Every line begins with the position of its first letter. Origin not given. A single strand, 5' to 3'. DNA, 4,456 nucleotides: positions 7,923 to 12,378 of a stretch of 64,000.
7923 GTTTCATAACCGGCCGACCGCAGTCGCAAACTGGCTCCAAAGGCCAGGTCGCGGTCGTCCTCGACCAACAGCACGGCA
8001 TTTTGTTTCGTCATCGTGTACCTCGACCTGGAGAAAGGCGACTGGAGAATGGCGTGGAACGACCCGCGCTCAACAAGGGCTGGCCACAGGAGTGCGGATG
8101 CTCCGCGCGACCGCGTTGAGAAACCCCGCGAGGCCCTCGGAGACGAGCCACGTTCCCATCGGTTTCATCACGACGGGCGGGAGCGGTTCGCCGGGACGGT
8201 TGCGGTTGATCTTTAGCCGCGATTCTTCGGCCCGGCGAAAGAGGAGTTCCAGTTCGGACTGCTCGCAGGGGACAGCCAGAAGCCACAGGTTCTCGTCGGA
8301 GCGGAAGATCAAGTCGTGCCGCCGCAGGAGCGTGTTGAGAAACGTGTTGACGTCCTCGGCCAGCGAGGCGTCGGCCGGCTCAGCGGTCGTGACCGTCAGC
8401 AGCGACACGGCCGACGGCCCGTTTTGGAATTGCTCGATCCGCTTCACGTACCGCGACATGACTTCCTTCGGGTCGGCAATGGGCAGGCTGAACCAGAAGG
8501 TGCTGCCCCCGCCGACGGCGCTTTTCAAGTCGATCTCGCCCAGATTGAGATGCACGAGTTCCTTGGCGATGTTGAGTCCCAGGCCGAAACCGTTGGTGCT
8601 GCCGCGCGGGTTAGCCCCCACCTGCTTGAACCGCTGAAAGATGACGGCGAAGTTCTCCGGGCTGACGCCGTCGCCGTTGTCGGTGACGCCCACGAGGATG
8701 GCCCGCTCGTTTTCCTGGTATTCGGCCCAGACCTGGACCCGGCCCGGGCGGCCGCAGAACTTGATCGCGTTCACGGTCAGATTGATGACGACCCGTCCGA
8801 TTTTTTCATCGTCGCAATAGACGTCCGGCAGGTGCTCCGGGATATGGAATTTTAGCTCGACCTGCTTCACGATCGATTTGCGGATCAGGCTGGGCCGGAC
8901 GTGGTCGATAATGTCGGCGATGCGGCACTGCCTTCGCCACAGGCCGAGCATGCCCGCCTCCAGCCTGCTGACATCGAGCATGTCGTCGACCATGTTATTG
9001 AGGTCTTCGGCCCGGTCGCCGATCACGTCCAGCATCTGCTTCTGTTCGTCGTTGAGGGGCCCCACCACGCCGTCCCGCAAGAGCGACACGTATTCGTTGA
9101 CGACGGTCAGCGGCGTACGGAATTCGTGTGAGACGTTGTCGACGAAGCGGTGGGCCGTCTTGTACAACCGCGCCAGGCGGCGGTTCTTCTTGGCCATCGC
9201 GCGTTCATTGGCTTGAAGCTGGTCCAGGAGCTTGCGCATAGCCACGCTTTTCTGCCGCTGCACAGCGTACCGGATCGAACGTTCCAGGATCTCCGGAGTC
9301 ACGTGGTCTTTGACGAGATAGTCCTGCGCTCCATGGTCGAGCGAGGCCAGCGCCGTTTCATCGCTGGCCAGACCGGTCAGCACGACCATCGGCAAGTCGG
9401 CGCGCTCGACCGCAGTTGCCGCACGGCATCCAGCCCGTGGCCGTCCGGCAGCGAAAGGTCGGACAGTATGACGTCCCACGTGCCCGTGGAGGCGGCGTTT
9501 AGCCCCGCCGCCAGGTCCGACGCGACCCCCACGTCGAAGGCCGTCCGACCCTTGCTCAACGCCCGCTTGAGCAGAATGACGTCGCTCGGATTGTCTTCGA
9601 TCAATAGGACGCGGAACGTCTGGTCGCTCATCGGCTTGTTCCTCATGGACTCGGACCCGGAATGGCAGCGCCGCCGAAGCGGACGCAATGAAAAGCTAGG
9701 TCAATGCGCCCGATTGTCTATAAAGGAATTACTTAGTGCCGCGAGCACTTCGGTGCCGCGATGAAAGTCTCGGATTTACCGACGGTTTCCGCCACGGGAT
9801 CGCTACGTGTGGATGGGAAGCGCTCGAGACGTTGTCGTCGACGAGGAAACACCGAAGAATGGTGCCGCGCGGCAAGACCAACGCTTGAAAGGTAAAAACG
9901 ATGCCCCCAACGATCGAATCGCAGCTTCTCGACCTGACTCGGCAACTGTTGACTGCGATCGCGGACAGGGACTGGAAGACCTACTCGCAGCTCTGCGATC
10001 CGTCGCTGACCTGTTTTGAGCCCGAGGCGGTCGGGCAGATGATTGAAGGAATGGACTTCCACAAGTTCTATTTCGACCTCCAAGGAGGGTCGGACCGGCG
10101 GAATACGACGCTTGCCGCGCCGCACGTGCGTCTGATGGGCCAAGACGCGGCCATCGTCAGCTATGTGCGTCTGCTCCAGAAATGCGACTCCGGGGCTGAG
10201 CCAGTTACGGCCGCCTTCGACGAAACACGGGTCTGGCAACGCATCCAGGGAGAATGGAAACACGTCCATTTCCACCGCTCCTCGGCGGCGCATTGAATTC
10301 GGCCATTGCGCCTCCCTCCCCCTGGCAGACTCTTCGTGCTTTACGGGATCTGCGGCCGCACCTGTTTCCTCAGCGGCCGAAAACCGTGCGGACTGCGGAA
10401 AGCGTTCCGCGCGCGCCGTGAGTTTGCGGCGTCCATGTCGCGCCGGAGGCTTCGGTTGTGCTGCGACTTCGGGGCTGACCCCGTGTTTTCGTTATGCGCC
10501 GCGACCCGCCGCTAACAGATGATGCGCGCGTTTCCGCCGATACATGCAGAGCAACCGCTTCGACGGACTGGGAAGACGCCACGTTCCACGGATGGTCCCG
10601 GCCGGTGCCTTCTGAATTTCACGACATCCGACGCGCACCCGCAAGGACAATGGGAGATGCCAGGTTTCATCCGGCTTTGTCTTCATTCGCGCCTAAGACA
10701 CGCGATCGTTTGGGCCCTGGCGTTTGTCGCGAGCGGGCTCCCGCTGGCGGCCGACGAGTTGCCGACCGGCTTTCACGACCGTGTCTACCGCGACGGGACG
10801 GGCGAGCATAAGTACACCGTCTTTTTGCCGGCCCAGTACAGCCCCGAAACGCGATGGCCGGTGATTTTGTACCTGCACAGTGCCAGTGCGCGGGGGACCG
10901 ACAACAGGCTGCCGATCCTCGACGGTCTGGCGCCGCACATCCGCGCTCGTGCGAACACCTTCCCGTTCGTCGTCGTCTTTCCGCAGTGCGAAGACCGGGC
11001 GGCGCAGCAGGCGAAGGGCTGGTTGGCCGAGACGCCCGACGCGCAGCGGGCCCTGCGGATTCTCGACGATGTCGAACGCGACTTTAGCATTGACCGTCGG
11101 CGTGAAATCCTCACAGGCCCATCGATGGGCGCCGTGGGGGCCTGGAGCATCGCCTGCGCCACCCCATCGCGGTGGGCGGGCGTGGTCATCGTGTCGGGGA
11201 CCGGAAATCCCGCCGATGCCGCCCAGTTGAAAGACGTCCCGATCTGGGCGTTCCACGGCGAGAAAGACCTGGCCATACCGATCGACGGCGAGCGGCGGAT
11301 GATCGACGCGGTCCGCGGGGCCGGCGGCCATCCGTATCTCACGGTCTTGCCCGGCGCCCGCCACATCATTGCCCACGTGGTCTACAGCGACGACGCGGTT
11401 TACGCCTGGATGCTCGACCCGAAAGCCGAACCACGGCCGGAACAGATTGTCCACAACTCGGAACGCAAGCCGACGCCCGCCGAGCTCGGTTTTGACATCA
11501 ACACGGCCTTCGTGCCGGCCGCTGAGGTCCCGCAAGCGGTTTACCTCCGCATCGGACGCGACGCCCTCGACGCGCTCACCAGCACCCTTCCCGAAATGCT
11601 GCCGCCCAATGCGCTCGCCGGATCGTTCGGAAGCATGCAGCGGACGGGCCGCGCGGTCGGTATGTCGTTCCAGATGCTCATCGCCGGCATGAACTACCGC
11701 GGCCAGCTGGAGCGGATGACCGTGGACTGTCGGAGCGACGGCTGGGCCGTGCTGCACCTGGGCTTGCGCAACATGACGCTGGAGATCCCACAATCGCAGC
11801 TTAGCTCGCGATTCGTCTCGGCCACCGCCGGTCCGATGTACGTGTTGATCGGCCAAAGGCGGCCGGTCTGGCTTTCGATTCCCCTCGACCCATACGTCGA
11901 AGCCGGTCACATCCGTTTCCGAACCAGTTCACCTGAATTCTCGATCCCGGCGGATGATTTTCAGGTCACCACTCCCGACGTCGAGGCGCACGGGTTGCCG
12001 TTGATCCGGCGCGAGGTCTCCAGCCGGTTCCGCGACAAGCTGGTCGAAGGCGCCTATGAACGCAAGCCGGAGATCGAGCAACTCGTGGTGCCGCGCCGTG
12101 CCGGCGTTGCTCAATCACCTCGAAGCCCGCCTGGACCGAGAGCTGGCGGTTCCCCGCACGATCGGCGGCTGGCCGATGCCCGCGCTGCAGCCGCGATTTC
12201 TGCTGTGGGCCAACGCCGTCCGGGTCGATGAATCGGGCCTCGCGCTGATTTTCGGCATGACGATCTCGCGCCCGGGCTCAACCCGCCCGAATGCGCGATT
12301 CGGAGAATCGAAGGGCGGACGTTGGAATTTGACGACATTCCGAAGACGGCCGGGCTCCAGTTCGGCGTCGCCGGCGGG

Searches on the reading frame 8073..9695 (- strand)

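Call 74: search_protein_families(library=pfam, proteins=[window:8073-9695:-], max_evalue=0.0001)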
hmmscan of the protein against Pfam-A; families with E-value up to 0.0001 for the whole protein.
window:8073-9695:- (541 aa): 2 families
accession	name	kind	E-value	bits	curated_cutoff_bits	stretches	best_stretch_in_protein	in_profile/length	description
PF02518.31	HATPase_c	-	9.5e-22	78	26.4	1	295-406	2-109/111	Histidine kinase-, DNA gyrase B-, and HSP90-like ATPase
PF00512.31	HisKA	-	8.2e-20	71.1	26.9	1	183-248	4-66/66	His Kinase A (phospho-acceptor) domain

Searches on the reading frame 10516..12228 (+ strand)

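Call 74: search_protein_families(library=pfam, proteins=[window:10516-12228:+], max_evalue=0.0001)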
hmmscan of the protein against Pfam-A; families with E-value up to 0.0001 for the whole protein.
window:10516-12228:+ (571 aa): 2 families
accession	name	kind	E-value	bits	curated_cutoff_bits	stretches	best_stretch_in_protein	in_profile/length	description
PF00756.26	Esterase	-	1.6e-07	31.8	22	1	98-244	8-158/251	Putative esterase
PF12146.15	Hydrolase_4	-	7e-05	22.7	27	0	236-285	187-234/239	Serine aminopeptidase, S33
